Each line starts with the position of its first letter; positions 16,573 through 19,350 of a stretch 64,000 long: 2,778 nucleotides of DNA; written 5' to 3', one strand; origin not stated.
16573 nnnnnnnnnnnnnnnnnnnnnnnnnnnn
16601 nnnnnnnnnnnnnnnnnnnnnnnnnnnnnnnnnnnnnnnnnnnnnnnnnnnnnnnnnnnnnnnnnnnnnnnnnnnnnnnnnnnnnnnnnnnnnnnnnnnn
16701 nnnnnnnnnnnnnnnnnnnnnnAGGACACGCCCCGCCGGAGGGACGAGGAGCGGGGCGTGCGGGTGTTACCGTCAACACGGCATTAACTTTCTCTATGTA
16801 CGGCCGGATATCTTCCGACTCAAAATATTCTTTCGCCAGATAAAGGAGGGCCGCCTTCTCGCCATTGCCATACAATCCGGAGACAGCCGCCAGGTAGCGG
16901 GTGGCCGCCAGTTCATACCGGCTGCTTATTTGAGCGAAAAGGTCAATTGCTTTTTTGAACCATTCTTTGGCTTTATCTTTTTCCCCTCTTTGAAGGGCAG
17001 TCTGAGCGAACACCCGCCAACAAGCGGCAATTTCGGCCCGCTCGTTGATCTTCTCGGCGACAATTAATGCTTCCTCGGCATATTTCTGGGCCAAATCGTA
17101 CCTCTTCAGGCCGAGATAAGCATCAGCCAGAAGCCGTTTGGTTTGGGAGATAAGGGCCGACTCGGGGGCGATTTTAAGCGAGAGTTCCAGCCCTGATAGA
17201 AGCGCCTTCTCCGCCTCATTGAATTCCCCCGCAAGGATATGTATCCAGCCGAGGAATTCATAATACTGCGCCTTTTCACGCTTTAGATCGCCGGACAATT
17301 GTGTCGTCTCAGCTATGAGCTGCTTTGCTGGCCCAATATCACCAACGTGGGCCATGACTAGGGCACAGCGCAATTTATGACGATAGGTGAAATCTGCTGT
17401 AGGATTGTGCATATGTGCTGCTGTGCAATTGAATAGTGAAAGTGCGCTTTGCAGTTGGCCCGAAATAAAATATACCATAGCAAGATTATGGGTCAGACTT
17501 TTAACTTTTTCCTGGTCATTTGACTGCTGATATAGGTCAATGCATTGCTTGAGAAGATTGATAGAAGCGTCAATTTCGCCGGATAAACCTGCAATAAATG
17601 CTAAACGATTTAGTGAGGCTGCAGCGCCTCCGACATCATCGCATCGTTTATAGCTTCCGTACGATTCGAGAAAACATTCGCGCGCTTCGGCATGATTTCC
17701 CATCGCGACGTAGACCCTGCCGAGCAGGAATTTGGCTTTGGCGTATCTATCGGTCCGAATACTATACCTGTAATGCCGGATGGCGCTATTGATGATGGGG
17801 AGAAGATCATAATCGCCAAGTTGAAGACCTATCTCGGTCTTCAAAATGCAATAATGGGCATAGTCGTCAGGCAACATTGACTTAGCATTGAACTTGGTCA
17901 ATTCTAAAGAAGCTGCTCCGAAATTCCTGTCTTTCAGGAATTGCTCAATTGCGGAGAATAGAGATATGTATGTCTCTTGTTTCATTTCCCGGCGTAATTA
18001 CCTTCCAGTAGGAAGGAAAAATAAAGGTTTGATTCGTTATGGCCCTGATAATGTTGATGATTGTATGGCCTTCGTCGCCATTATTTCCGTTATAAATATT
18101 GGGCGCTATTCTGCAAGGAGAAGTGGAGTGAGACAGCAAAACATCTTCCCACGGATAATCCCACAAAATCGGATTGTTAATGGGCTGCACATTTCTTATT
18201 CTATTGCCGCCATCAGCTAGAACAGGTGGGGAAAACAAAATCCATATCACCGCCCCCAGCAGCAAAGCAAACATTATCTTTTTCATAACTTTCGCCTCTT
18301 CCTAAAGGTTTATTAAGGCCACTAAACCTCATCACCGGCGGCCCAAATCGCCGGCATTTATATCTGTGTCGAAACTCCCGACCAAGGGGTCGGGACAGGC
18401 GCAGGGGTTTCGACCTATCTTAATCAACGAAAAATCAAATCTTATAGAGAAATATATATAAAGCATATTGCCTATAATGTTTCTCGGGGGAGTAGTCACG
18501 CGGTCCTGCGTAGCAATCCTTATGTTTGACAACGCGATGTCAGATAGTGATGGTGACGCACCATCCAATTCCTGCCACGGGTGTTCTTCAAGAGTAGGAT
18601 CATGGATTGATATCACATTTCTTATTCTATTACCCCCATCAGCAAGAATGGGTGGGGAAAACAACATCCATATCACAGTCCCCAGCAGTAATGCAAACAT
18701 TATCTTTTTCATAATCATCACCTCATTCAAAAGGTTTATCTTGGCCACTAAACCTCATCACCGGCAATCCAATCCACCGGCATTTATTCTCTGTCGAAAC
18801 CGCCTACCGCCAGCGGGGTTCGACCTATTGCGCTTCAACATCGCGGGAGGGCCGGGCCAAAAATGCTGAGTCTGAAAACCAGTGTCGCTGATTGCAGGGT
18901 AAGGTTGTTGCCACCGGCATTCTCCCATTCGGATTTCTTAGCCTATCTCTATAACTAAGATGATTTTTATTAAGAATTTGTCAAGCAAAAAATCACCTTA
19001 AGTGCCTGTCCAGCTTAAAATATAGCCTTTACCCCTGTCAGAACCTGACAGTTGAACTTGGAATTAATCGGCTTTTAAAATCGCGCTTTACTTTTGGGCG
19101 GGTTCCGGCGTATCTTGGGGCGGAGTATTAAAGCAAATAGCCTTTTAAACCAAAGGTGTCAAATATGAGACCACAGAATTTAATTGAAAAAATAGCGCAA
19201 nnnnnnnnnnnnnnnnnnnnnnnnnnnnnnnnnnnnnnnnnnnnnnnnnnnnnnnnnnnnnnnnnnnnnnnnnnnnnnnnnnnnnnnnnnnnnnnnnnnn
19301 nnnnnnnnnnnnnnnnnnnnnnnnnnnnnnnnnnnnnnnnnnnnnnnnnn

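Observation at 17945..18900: Tandem diverged paralogs of a small secreted protein, with duplicated structured 5' leaders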

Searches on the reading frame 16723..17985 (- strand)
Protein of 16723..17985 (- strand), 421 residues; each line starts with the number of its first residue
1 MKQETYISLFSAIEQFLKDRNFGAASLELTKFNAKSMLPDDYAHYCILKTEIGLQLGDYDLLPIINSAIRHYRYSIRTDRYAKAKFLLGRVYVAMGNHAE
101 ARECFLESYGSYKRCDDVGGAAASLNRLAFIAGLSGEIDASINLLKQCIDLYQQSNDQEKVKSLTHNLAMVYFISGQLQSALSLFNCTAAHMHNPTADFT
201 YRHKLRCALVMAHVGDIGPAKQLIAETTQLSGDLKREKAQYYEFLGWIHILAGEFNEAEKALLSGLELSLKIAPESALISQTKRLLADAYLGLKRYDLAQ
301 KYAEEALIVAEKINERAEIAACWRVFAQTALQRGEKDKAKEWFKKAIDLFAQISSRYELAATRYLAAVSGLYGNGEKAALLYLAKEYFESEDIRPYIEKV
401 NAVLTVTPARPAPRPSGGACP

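Call 33: find_homologous_proteins(query=window:16723-17985:-, max_evalue=0.00001)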
Query seq(421 aa) (421 aa): 173 proteins with E <= 0.00001 among 8000 candidates; the best 120 are listed.
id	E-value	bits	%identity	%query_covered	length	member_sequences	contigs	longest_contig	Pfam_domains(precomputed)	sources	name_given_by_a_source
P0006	5.8e-258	873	100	93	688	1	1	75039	PF10602.16,PF13428.13,PF14532.13,PF07728.21,PF13374.13,PF14559.13,PF00158.33,PF17874.8,PF25601.2,PF02954.26,PF00515.35,PF13424.13,PF13432.13,PF13181.13,PF07719.24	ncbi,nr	ncbi:MAG: sigma 54-interacting transcriptional regulator [candidate division Zixibacteria bacterium]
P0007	1.1e-200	684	74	100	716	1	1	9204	PF13176.13,PF14532.13,PF07728.21,PF13374.13,PF00158.33,PF17874.8,PF25601.2,PF02954.26,PF00515.35,PF13424.13,PF13181.13,PF07719.24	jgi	jgi:DNA-binding NtrC family response regulator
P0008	2.4e-126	440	53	98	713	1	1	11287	PF00158.33,PF17874.8,PF25601.2,PF02954.26,PF00515.35,PF13424.13,PF14532.13,PF13181.13,PF07719.24,PF13374.13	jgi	jgi:DNA-binding NtrC family response regulator/lipopolysaccharide biosynthesis regulator YciM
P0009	2.0e-119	417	49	100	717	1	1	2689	PF00158.33,PF17874.8,PF25601.2,PF02954.26,PF13424.13,PF14532.13,PF07728.21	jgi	-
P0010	6.4e-119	415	54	90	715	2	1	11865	PF00158.33,PF17874.8,PF25601.2,PF02954.26,PF13424.13,PF14532.13,PF13181.13,PF07719.24,PF13374.13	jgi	jgi:DNA-binding NtrC family response regulator/Tfp pilus assembly protein PilF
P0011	7.7e-115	402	48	100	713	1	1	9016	PF25068.3,PF00158.33,PF17874.8,PF25601.2,PF02954.26,PF13424.13,PF14532.13,PF13181.13,PF07728.21,PF13374.13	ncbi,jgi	jgi:DNA-binding NtrC family response regulator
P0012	6.9e-114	399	48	100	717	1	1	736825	PF00158.33,PF17874.8,PF25601.2,PF13424.13,PF28559.1,PF14532.13,PF13374.13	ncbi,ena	-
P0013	1.0e-110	388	50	95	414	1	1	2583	PF14559.13,PF17874.8,PF00515.35,PF13424.13,PF13428.13,PF13181.13,PF07719.24,PF13374.13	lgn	-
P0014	8.6e-109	382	48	94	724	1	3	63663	PF13428.13,PF14532.13,PF13374.13,PF14559.13,PF00158.33,PF17874.8,PF25601.2,PF02954.26,PF00515.35,PF13424.13,PF13432.13,PF13181.13,PF07719.24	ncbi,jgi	-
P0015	1.2e-108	381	49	94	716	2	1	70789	PF00158.33,PF17874.8,PF25601.2,PF00515.35,PF13424.13,PF13428.13,PF14532.13,PF13181.13,PF07728.21,PF07719.24,PF13374.13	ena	-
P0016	1.6e-108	381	49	98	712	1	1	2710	PF00158.33,PF17874.8,PF25601.2,PF00515.35,PF13424.13,PF14532.13,PF07728.21,PF07719.24,PF13374.13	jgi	-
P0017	1.8e-108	381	48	97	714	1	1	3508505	PF00158.33,PF17874.8,PF25601.2,PF02954.26,PF00515.35,PF13424.13,PF14532.13,PF13181.13,PF07728.21,PF13374.13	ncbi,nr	ncbi:putative NtrC family transcriptional regulator [Candidatus Zixiibacteriota bacterium]|nr:putati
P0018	2.1e-108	381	48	95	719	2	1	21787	PF13428.13,PF14532.13,PF07728.21,PF13374.13,PF14559.13,PF00158.33,PF17874.8,PF25601.2,PF02954.26,PF13424.13,PF13432.13,PF07719.24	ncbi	-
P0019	6.8e-108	379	45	97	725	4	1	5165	PF13428.13,PF14532.13,PF07728.21,PF14559.13,PF00158.33,PF17874.8,PF25601.2,PF02954.26,PF00515.35,PF13424.13,PF13181.13,PF07719.24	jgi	-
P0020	2.3e-107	377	48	98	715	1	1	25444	PF14532.13,PF07728.21,PF13374.13,PF14559.13,PF00158.33,PF07724.21,PF17874.8,PF25601.2,PF02954.26,PF00515.35,PF13424.13,PF28559.1,PF13181.13,PF07719.24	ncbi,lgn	-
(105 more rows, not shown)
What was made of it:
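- The regulator family has at least 173 members, nearly all from Zixibacteria (call 33).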

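Call 50: find_encoding_contigs(protein=P0007, flank=4000)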
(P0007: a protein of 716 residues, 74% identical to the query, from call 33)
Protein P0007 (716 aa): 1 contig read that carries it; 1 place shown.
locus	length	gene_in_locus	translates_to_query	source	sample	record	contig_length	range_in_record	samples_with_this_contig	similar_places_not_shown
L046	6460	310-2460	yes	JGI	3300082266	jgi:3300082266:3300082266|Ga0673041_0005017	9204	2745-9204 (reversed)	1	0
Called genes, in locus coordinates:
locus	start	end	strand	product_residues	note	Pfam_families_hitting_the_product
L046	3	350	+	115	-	?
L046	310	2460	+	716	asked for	PF00515:TPR_1 (faint), PF07719:TPR_2 (faint), PF13424:TPR_12, PF00158:Sigma54_activat, PF14532:Sigma54_activ_2, PF07728:AAA_5, PF25601:AAA_lid_14, PF02954:HTH_8 (weak), +4 more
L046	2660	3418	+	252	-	-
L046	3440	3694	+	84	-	-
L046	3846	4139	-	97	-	-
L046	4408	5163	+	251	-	-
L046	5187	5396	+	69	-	-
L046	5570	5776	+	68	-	-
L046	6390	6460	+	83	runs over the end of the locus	-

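Call 83: search_solved_structures(query=window:16726-17985:-, max_evalue=1)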
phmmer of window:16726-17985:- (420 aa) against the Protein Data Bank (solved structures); distinct sequences matched with E-value up to 1: 34.
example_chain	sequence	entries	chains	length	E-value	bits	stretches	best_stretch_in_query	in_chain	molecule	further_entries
3sf4_A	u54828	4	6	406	4.1e-07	32.3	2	232-362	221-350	G-protein-signaling modulator 2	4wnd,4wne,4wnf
4wng_A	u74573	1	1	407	4.7e-07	32.1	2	232-362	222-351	G-protein-signaling modulator 2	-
6hc2_A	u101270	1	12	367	6.4e-07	31.6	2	232-356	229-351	G-protein-signaling modulator 2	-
5a6c_A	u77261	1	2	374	1.4e-06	30.5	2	232-356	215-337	G-PROTEIN-SIGNALING MODULATOR 2, AFADIN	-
3ro3_A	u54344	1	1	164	2.5e-06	29.7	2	232-352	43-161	G-protein-signaling modulator 2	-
3ro2_A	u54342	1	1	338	3.1e-06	29.4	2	87-346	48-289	G-protein-signaling modulator 2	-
4g2v_A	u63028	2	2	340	3.3e-06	29.3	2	87-346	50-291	G-protein-signaling modulator 2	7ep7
4jhr_A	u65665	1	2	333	5.1e-06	28.7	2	232-353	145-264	G-protein-signaling modulator 2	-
7t7t_A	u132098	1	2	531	1.5e-05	27.1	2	236-353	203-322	Protein TONSOKU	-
5udl_A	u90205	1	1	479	3.6e-05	25.9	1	125-189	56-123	Interferon-induced protein with tetratricopeptide repeats 1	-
5udi_A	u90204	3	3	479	3.9e-05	25.8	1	125-189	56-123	Interferon-induced protein with tetratricopeptide repeats 1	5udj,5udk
4y6c_A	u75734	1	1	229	5.1e-05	25.4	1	124-190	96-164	ANSERINA PUTATIVE KINESIN LIGHT chain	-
6c6k_A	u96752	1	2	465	5.1e-05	25.4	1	125-189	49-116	Interferon-induced protein with tetratricopeptide repeats 1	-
5w5h_A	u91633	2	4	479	5.4e-05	25.3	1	125-189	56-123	Interferon-induced protein with tetratricopeptide repeats 1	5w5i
3gw4_A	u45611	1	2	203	7.3e-05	24.9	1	222-356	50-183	Uncharacterized protein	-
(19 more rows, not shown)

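Call 88: predict_structure(alignment_id=A6)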
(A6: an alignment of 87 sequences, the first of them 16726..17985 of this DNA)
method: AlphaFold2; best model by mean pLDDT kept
length: 420 residues; sequences in the alignment: 87
mean_pLDDT: 93.2   pTM: 0.87
mean pLDDT of the five models: 93.2, 92.7, 92.5, 92.3, 91.4
residues with pLDDT >= 90: 353; 70-90: 51; 50-70: 13; < 50: 3
segments of 3 or more residues with pLDDT < 50: 418-420
pLDDT, mean of each block of 10 residues (from residue 1): 84 94 96 93 97 94 98 96 98 93 98 97 97 90 98 94 94 95 93 82 95 97 92 84 98 98 96 88 98 98 97 91 98 98 98 93 97 93 97 95 80 52
secondary structure, 60 per line:
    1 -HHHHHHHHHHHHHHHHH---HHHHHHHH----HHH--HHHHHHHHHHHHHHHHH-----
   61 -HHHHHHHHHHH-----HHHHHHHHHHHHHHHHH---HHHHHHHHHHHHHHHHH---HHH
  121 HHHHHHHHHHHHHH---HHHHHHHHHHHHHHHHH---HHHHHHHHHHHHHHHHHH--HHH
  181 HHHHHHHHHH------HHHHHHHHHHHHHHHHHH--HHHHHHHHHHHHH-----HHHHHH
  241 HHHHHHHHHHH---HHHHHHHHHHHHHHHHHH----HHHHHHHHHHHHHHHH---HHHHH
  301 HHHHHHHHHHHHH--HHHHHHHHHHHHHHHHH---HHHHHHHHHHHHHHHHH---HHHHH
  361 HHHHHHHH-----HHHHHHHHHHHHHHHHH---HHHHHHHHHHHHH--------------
elements in order: H2-18 H22-29 H39-55 H62-72 H78-94 H98-114 H118-134 H138-154 H158-175 H178-190 H197-214 H217-229 H235-251 H255-272 H277-292 H296-313 H316-332 H336-352 H356-368 H374-390 H394-406

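Call 90: fold_search(model_id=the predicted structure, library=pdb)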
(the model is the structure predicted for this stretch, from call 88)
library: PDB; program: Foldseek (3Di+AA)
matches with E <= 10: 1703; with E <= 0.001: 367
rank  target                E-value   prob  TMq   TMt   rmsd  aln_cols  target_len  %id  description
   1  6hc2_C                1.1e-09  1.00  0.37  0.41  11.6       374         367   16  Crystal structure of NuMA/LGN hetero-hexamers (released 2019-05-29)
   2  6hc2_S                1.2e-09  1.00  0.38  0.43  11.8       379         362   16  Crystal structure of NuMA/LGN hetero-hexamers (released 2019-05-29)
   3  3sf4_C                1.6e-09  1.00  0.40  0.47  11.3       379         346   16  Crystal structure of the complex between the conserved cell polarity proteins Inscuteable and LGN (released 2011-11-23)
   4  6hc2_A                1.6e-09  1.00  0.37  0.41  11.5       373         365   16  Crystal structure of NuMA/LGN hetero-hexamers (released 2019-05-29)
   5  6hc2_E                1.6e-09  1.00  0.37  0.41  12.0       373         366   16  Crystal structure of NuMA/LGN hetero-hexamers (released 2019-05-29)
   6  4wne_A                2.1e-09  1.00  0.55  0.69   5.9       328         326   18  Crystal structure of the TPR domain of LGN in complex with Frmpd4/Preso1 at 2.0 Angstrom resolution (released 2015-09-16)
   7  4g2v_A                2.5e-09  1.00  0.40  0.49  10.0       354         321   17  Structure complex of LGN binding with FRMPD1 (released 2013-01-23)
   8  3ro2_A                2.7e-09  1.00  0.42  0.52   9.9       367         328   17  Structures of the LGN/NuMA complex (released 2012-03-07)
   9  3sf4_A                3.3e-09  1.00  0.41  0.47  11.5       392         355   17  Crystal structure of the complex between the conserved cell polarity proteins Inscuteable and LGN (released 2011-11-23)
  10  4wng_A                3.9e-09  1.00  0.43  0.52   9.8       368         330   16  Crystal structure of the TPR domain of LGN in complex with Frmpd4/Preso1 at 2.1 Angstrom resolution (released 2015-09-16)
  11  3sf4_B                4.6e-09  1.00  0.40  0.47  11.2       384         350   17  Crystal structure of the complex between the conserved cell polarity proteins Inscuteable and LGN (released 2011-11-23)
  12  4a1s_A                4.9e-09  1.00  0.37  0.42  12.4       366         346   16  Crystallographic structure of the Pins:Insc complex (released 2012-03-28)
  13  5a7d_D                5.1e-09  1.00  0.50  0.59   8.1       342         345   17  Tetrameric assembly of LGN with Inscuteable (released 2016-08-03)
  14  5a7d_B                5.1e-09  1.00  0.49  0.57   8.6       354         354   17  Tetrameric assembly of LGN with Inscuteable (released 2016-08-03)
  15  5a7d_H                5.6e-09  1.00  0.47  0.56   8.3       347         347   16  Tetrameric assembly of LGN with Inscuteable (released 2016-08-03)
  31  1hz4                  5.4e-07  1.00  0.66  0.74   4.7       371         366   13  CRYSTAL STRUCTURE OF TRANSCRIPTION FACTOR MALT DOMAIN III (released 2001-11-28)
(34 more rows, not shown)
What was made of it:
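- Its closest relatives are peptide-binding or ligand-sensing TPR superhelices: LGN/Pins by E-value, MalT domain III with TM 0.66/0.74, and phage Rap with its pheromone at rank 47 (calls 83, 88, 90).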

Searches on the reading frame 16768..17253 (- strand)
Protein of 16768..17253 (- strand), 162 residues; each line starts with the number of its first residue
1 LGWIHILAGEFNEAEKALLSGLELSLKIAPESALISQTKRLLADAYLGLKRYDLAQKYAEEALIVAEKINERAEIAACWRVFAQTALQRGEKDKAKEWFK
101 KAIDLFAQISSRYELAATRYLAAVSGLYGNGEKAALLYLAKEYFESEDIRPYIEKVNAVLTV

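Call 39: find_related_loci(query=A4, collection=genome_contigs, flank=5000)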
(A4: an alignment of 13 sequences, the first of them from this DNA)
Query A4 (162 aa) in genome_contigs; peptide patterns used: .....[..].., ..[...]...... (x = any residue, [..] = any of these).
128 stretches matched a pattern; 42 encode a relative of the query (tblastn E <= 1e-3); 41 distinct loci.
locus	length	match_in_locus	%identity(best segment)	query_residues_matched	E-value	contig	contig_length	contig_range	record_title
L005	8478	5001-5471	73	1-157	7e-74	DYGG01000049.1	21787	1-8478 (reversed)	MAG TPA_asm: Ignavibacterium sp. isolate BE2012_50_10 Afr_mines_BE2012_1196_length_21787_cov_3_980536, whole genome shot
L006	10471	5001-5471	69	1-157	7e-71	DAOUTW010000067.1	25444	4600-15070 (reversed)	MAG TPA_asm: Candidatus Zixiibacteriota bacterium isolate CSMAG_807 CSMAG_807_k141_18529_length_25444_cov_10.9913, whole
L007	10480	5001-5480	69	1-160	3e-70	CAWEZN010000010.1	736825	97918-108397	MAG: uncultured candidate division Zixibacteria bacterium isolate MFD05942.bin.2.353 genome assembly, contig: contig_440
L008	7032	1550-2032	65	1-161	1e-69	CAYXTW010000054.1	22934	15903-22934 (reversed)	MAG TPA_asm: uncultured Ignavibacteriaceae bacterium isolate binchicken_co89_533 genome assembly, contig: NODE_3729_leng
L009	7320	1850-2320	67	1-157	2e-69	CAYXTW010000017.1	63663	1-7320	MAG TPA_asm: uncultured Ignavibacteriaceae bacterium isolate binchicken_co89_533 genome assembly, contig: NODE_509_lengt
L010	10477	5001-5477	69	1-159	3e-67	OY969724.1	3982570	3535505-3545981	MAG: uncultured candidate division Zixibacteria bacterium isolate MFD02416.bin.2.48 genome assembly, chromosome: 1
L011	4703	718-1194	65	2-160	9e-67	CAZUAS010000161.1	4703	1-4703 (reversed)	MAG TPA_asm: uncultured Ignavibacteriales bacterium isolate binchicken_co43_183 genome assembly, contig: NODE_31007_leng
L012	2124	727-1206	66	1-160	1e-67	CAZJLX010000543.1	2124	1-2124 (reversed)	MAG TPA_asm: uncultured Ignavibacteriaceae bacterium isolate binchicken_co129_825 genome assembly, contig: NODE_231616_l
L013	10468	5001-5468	66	1-156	3e-66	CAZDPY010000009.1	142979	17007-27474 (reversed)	MAG TPA_asm: uncultured Ignavibacteriaceae bacterium isolate SRP141376_co1_149 genome assembly, contig: NODE_242_length_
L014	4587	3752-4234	65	1-161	4e-66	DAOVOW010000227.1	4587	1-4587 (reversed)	MAG TPA_asm: bacterium isolate CSMAG_1533 CSMAG_1533_k141_1412810_length_4587_cov_24.0000, whole genome shotgun sequence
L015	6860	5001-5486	64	1-162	6e-66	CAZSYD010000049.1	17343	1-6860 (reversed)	MAG TPA_asm: uncultured Ignavibacteriales bacterium isolate binchicken_co228_521 genome assembly, contig: NODE_4577_leng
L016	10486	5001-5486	65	1-162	1e-65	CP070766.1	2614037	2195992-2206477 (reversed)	MAG: Candidatus Zixiibacteriota bacterium isolate bin25 chromosome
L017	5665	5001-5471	64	1-157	2e-65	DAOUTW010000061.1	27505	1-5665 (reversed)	MAG TPA_asm: Candidatus Zixiibacteriota bacterium isolate CSMAG_807 CSMAG_807_k141_37190_length_27505_cov_11.0000, whole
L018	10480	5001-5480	64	1-160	5e-65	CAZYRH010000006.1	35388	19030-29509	MAG TPA_asm: uncultured Ignavibacteriales bacterium isolate binchicken_co100_268 genome assembly, contig: NODE_1753_leng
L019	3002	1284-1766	65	1-161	2e-65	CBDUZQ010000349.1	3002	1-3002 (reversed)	MAG TPA_asm: uncultured bacterium isolate SRR22302363_binner12_Refined_60 genome assembly, contig: ERZ25749332.42151, wh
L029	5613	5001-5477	64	1-159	2e-61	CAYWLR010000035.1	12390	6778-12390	MAG TPA_asm: uncultured Ignavibacteriaceae bacterium isolate binchicken_co7_175 genome assembly, contig: NODE_6263_lengt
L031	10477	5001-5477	62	1-159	6e-61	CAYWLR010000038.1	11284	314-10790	MAG TPA_asm: uncultured Ignavibacteriaceae bacterium isolate binchicken_co7_175 genome assembly, contig: NODE_6907_lengt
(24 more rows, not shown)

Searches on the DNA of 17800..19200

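Call 49: search_rna_families(source=window, start=17800, end=19200, threshold=evalue, max_evalue=1)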
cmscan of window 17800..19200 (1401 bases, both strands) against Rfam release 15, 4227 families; matches with E-value up to 1: 0.
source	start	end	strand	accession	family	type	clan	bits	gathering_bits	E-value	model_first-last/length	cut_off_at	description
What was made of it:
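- Rfam gives no hit even at E<=1 (call 49).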
